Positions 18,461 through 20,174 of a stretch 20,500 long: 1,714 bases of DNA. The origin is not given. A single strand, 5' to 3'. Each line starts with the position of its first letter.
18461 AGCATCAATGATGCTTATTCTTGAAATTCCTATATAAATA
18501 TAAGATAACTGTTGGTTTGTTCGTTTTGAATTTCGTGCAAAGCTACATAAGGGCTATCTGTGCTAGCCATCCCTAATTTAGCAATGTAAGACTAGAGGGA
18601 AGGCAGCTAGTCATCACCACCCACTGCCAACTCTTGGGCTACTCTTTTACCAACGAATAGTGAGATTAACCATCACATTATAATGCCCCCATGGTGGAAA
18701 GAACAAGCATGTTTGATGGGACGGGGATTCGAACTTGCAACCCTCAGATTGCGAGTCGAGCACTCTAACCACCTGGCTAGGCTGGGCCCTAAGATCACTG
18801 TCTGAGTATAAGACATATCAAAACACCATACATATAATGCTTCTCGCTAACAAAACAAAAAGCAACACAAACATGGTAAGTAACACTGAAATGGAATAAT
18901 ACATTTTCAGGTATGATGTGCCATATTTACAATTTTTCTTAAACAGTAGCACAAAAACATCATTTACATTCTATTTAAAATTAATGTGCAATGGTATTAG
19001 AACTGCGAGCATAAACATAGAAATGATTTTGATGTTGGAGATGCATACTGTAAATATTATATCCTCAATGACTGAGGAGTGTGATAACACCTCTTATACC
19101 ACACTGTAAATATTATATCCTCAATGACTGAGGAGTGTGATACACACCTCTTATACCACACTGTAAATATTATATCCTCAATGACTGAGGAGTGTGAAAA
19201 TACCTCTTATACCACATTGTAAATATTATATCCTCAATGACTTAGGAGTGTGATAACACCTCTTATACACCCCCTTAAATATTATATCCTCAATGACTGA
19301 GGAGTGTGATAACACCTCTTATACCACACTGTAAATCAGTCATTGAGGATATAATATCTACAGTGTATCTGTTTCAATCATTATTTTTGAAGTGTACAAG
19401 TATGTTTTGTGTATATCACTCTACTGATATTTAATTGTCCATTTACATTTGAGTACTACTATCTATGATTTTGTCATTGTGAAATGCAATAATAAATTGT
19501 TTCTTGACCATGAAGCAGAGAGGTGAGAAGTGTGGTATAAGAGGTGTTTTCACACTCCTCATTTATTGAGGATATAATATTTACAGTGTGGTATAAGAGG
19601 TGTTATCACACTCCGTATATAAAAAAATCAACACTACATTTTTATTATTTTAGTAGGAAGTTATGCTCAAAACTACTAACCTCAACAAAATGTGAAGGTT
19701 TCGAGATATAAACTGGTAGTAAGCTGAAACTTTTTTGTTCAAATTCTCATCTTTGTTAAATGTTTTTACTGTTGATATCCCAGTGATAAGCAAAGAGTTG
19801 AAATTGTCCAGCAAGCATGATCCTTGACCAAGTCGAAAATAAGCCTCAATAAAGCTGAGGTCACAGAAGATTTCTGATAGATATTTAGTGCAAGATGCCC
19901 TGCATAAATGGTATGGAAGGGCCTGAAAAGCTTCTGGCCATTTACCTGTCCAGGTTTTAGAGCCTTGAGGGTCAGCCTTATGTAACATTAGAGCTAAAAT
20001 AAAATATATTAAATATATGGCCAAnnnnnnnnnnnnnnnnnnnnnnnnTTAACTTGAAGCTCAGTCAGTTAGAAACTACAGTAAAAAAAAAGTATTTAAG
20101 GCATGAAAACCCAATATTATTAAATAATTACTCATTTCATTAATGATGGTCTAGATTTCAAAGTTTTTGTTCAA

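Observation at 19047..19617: Second locus with the same architecture: 57-bp tandem array plus downstream inverted copies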

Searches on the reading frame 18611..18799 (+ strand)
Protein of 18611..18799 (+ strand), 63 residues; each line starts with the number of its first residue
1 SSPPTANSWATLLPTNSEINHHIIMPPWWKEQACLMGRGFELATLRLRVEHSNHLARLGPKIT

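Call 27: find_homologous_proteins(query=window:18611-18799:+, max_evalue=0.01)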
Query seq(63 aa): no candidate shares three 5-residue words with the query. No homologue found.

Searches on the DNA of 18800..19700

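Call 59: search_rna_families(source=window, start=18800, end=19700, threshold=evalue, max_evalue=1)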
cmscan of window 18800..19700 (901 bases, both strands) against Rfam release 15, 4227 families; matches with E-value up to 1: 6.
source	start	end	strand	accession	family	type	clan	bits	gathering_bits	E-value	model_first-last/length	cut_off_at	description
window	19275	19359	-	RF04130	MIR7996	Gene; miRNA;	-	30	119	0.004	1-190/190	no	MIR7996 microRNA precursor family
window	19210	19367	-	RF04275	mir-2733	Gene; miRNA;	CL00142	24.1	72.9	0.036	1-81/81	no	mir-2733 microRNA precursor family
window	19296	19342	+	RF03064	RAGATH-18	Gene; sRNA;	-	23.9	44.9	0.071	1-71/71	no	RAGATH-18 RNA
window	19284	19352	-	RF00906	MIR1120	Gene; miRNA;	-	19.3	86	0.68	1-87/87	no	MIR1120/MIR1122 microRNA precursor family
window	19267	19367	+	RF00840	mir-374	Gene; miRNA;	-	18.9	54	0.73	1-71/71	no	mir-374 microRNA precursor family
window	19184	19283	-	RF02978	folP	Cis-reg;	-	17.8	99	0.71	1-102/102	no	folP RNA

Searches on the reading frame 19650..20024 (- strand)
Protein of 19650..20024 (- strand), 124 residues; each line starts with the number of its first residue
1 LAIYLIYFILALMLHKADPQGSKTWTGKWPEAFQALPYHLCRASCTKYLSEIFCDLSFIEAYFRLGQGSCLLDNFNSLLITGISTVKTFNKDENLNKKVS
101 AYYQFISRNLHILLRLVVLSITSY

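Call 9: search_protein_families(library=pfam, proteins=[window:19650-20024:-], max_evalue=1)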
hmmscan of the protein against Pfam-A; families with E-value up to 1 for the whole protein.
window:19650-20024:- (124 aa): 2 families
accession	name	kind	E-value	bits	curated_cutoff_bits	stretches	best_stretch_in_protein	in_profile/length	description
PF17908.6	APAF1_C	-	6.4e-05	23.3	22.8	1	33-115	32-105/135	APAF-1 helical domain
PF07666.16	MpPF26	-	0.052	14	37.2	0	78-117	19-59/75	M penetrans paralogue family 26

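Call 11: find_homologous_proteins(query=window:19650-20024:-)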
Query window:19650-20024:-: 6 candidates shared short words with the query, none scored E <= 0.001.

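Call 12: find_encoding_contigs(protein=window:19650-20024:-, flank=10000)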
Protein window:19650-20024:- (124 aa): no gene with exactly this product is on record in the collection.

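Call 20: find_encoding_contigs(protein=window:19650-19988:-, flank=10000)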
Protein window:19650-19988:- (112 aa): no gene with exactly this product is on record in the collection.

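Call 32: search_solved_structures(query=window:19650-19991:-, max_evalue=10, show_alignments=2)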
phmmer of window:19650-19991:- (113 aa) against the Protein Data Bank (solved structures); distinct sequences matched with E-value up to 10: 4.
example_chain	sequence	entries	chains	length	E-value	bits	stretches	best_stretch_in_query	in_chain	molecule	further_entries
6fvb_A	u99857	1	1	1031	0.032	17.5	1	65-110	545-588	Importin beta-like protein KAP120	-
5bym_A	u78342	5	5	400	0.7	13.2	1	20-103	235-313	Suppressor protein MPT5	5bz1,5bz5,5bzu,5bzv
6ujd_A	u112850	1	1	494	0.75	13.1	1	4-42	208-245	Cysteine--tRNA ligase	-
6tjf_A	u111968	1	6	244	2.6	11.4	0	3-26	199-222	Cake6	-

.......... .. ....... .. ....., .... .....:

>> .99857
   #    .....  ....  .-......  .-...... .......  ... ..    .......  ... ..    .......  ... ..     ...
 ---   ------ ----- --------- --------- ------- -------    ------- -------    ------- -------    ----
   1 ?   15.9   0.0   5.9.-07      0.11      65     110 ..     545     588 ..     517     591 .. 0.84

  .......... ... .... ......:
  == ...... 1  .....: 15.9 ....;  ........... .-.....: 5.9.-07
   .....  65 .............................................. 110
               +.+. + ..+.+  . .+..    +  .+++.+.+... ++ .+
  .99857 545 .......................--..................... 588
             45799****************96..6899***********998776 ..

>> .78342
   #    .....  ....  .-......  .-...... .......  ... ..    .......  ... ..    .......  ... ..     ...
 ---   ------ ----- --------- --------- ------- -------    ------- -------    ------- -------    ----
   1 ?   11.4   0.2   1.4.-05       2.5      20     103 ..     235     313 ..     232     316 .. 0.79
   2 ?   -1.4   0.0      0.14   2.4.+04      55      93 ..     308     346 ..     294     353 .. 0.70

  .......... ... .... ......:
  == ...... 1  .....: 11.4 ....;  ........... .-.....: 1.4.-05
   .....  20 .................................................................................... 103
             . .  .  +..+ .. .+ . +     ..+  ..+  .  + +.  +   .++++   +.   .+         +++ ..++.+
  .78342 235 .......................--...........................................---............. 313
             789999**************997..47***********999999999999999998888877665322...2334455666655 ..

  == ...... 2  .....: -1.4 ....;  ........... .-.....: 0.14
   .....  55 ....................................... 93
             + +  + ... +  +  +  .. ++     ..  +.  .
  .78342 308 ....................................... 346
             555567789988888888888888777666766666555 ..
